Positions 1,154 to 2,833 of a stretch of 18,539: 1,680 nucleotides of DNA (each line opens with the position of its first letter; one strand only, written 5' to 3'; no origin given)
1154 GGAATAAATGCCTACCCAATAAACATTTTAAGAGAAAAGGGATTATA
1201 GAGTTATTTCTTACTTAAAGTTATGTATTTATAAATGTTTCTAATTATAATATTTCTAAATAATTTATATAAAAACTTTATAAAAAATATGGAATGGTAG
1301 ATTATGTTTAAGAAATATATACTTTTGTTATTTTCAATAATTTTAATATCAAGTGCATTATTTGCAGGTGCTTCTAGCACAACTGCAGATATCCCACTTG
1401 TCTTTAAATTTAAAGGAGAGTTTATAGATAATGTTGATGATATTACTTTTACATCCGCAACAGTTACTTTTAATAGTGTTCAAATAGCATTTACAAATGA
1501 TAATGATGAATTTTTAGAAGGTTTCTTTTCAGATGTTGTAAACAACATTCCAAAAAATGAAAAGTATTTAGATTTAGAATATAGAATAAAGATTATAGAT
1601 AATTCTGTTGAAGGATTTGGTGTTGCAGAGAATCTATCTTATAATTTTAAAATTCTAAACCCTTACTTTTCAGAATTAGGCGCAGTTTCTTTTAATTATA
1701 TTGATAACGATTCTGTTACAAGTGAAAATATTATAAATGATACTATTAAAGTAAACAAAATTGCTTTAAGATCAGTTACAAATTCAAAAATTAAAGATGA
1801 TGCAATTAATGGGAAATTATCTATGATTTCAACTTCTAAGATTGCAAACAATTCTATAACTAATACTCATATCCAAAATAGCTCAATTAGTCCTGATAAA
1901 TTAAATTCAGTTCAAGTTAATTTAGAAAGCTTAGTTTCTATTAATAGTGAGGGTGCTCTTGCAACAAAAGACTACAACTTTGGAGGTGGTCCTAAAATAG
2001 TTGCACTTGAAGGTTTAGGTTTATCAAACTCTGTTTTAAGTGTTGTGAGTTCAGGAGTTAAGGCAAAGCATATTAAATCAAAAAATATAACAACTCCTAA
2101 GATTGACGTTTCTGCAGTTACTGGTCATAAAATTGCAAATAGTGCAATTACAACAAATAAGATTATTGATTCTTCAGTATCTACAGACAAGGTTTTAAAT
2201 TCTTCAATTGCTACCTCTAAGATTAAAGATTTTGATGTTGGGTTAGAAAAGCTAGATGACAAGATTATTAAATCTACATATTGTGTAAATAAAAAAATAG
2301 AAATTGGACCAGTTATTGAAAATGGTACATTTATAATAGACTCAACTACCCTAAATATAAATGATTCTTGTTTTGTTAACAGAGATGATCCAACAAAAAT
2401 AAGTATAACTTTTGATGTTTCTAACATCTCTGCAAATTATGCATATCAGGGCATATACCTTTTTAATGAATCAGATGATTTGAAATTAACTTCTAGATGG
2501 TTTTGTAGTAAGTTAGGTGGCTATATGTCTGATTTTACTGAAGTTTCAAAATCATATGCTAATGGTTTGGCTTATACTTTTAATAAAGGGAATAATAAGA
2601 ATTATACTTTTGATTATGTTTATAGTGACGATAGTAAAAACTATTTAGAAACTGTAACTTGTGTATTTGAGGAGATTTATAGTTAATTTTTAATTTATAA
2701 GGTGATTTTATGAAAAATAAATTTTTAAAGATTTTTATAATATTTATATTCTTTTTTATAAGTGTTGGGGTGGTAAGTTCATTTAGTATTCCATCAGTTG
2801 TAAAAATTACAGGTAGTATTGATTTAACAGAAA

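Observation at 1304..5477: Tandem triplication of an uncharacterised secreted fibre-like protein in a tight operon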

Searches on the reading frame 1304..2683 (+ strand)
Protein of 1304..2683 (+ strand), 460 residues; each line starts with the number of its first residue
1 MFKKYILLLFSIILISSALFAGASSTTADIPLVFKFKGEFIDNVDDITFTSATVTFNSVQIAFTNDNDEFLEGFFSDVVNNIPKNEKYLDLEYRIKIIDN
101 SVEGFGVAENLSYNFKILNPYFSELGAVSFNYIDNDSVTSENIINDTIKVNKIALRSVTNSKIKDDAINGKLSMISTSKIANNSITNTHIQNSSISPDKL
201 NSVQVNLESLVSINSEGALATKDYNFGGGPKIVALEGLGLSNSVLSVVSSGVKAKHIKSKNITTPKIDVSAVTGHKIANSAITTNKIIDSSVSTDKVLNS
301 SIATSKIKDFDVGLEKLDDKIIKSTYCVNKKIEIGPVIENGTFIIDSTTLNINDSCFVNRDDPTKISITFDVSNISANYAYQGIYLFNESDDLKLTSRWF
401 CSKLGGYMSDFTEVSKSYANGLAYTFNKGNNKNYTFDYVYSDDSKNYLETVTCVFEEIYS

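Call 7: search_protein_families(library=pfam, proteins=[window:1304-2683:+], max_evalue=1)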
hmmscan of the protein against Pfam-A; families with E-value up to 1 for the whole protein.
window:1304-2683:+ (460 aa): 0 families

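Call 8: search_protein_families(library=ncbifam, proteins=[window:1304-2683:+], max_evalue=1)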
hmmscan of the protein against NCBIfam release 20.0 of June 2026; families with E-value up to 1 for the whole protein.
window:1304-2683:+ (460 aa): 1 family
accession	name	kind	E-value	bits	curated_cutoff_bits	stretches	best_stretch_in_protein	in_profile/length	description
NF011807.0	PRK15276.1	equivalog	0.063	13.3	252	1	94-194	3-102/156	putative fimbrial subunit SteE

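Call 9: search_protein_families(library=phrogs, proteins=[window:1304-2683:+], max_evalue=1)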
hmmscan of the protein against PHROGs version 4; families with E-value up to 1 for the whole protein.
window:1304-2683:+ (460 aa): 9 families
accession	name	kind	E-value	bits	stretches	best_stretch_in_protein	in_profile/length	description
phrog_892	-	tail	3.9e-14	53.2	2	259-335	347-423/782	tail fiber protein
phrog_28766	-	tail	8.3e-11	41.9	2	249-327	138-216/472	tail fiber protein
phrog_13518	-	unknown function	6.5e-09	35.4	2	252-319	347-413/1230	-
phrog_26466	-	unknown function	1.4e-08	33.3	2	247-350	1814-1919/2337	-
phrog_21412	-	tail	2.2e-07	30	2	251-338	165-247/1452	tail fiber protein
phrog_7660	-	tail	1.1e-05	24.4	2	255-383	438-564/1656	tail fiber protein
phrog_32822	-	head and packaging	1.4e-05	24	2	251-378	968-1089/1548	virion structural protein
phrog_38396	-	tail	0.03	12.9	1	139-203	1322-1379/1435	tail protein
phrog_15396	-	DNA, RNA and nucleotide metabolism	0.21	12.4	1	263-335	68-140/258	ParB-like partition nuclease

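Call 90: search_protein_families(library=padloc, proteins=[window:1304-2683:+], max_evalue=0.01)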
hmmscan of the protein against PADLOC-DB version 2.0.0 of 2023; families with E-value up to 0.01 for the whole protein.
window:1304-2683:+ (460 aa): 0 families
